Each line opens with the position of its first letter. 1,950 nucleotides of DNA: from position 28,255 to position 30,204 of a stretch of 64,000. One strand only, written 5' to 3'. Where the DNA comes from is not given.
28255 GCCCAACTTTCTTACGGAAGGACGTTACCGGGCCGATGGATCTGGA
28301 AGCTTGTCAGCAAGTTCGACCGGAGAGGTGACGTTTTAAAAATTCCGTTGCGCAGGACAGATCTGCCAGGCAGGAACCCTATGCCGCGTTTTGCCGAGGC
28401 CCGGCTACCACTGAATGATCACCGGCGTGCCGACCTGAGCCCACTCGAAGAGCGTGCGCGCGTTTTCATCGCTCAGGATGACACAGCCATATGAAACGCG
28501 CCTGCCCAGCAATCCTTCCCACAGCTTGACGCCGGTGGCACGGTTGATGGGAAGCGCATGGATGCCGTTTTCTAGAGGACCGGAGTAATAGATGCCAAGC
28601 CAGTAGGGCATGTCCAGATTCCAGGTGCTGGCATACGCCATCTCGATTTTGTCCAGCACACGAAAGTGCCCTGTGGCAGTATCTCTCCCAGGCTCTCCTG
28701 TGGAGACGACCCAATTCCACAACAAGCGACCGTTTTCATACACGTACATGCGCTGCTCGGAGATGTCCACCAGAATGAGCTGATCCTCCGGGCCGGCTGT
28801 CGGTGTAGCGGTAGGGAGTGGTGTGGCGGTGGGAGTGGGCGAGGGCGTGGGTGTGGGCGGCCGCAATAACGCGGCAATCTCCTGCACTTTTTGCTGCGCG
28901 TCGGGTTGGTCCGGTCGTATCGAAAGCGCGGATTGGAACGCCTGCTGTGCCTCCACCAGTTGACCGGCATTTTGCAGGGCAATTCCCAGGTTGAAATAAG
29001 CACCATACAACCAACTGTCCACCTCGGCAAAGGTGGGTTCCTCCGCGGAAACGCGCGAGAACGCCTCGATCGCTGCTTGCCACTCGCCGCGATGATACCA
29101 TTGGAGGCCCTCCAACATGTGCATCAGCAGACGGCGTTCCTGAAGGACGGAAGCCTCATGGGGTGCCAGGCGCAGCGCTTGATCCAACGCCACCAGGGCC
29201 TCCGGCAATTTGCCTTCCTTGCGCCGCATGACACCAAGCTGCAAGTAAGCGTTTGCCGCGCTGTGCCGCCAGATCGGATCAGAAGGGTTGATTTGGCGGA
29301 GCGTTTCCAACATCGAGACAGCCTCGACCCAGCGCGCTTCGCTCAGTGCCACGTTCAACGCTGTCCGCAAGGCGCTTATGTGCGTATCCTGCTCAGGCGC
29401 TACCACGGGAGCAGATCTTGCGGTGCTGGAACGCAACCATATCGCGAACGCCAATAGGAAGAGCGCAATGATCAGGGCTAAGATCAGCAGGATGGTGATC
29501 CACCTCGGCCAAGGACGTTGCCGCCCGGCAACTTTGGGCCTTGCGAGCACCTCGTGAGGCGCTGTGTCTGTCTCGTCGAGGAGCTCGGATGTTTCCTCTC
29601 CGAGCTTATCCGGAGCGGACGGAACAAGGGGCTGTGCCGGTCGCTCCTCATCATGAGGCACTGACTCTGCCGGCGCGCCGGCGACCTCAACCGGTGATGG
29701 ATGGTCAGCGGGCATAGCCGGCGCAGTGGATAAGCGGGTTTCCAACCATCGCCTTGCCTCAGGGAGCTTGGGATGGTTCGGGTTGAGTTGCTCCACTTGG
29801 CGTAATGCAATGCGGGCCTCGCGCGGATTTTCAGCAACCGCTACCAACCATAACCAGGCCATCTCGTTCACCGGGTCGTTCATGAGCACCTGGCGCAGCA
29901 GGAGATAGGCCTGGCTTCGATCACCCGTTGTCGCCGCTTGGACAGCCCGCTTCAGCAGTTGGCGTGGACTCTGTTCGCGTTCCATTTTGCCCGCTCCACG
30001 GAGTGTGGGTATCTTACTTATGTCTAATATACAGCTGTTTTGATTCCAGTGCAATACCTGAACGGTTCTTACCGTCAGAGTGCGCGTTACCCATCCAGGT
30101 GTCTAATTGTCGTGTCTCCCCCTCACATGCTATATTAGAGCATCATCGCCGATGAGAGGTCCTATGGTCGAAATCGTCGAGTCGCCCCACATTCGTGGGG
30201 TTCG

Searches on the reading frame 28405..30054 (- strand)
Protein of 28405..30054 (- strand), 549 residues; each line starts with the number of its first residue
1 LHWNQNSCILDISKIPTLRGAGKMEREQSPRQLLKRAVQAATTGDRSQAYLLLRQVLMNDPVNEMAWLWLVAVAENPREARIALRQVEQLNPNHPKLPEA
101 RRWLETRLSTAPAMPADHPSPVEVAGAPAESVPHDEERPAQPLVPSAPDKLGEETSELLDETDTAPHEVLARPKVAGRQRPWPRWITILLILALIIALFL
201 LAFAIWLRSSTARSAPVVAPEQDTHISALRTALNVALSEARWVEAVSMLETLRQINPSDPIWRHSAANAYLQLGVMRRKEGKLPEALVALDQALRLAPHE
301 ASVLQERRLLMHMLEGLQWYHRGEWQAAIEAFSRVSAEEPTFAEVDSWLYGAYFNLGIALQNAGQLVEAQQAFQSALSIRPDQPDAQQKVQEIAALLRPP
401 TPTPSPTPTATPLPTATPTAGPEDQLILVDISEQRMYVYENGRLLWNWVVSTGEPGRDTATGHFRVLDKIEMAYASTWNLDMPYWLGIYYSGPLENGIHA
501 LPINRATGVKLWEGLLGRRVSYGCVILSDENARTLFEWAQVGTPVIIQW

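Call 61: search_protein_families(library=pfam, proteins=[window:28405-30054:-], max_evalue=1e-8)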
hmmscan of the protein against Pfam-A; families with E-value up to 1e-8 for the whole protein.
window:28405-30054:- (549 aa): 6 families
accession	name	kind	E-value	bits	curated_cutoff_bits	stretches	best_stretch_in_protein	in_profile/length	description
PF03734.19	YkuD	-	1.6e-20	74.6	23.4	1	425-547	2-146/146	L,D-transpeptidase catalytic domain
PF07719.23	TPR_2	-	9.3e-18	63.3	27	0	352-382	3-33/34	Tetratricopeptide repeat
PF00515.34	TPR_1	-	7e-16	57.7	27.8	0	352-382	3-33/34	Tetratricopeptide repeat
PF14559.12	TPR_19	-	1.8e-14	54.2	25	0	322-387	4-62/68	Tetratricopeptide repeat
PF13428.12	TPR_14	-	1.8e-12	47.1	23.5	0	268-305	2-39/44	Tetratricopeptide repeat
PF13414.12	TPR_11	-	4.1e-11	42.8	26.8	0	278-301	5-28/42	TPR repeat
